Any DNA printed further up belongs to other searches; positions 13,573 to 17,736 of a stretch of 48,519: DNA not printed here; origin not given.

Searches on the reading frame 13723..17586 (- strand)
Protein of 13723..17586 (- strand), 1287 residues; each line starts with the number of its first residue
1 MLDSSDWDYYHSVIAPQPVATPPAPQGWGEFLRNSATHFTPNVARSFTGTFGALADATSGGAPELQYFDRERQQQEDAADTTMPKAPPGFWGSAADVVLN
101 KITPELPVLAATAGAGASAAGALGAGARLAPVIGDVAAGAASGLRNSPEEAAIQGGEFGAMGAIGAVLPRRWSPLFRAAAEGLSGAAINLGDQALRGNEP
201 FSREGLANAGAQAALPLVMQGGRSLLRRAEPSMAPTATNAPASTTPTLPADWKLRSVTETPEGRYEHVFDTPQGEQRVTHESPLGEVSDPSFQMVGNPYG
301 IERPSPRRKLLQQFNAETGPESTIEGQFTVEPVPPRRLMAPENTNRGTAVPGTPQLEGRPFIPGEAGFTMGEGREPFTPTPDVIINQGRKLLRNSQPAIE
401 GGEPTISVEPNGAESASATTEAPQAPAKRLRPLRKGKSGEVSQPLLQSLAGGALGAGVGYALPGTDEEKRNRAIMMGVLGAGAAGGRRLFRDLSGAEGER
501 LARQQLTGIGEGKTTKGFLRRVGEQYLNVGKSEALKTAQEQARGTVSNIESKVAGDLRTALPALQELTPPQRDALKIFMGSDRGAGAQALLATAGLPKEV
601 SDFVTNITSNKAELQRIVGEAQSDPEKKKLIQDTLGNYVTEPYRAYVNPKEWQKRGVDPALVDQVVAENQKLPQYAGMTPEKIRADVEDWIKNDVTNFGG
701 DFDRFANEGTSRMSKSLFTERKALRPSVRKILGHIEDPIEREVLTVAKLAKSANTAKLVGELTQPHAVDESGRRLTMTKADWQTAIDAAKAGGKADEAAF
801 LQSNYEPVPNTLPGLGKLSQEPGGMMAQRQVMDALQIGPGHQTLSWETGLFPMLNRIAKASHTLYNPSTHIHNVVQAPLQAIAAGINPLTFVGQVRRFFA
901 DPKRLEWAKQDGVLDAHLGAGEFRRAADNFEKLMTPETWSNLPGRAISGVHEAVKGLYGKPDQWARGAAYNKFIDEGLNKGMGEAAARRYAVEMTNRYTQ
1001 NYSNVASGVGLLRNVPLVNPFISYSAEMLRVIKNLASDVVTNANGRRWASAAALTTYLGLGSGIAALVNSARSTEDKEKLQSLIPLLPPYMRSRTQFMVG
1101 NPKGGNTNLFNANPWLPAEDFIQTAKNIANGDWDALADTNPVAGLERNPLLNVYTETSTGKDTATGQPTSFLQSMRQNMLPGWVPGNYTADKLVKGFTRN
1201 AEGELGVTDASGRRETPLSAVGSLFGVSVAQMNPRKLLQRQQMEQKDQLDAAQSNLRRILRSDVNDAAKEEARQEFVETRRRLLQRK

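Call 108: search_protein_families(library=phrogs, proteins=[window:13723-17586:-], max_evalue=0.001)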
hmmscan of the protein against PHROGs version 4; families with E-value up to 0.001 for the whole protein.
window:13723-17586:- (1287 aa): 1 family
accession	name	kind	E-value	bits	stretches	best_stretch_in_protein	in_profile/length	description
phrog_22602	-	head and packaging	0.0004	18.6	0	952-1120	1487-1658/1943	virion structural protein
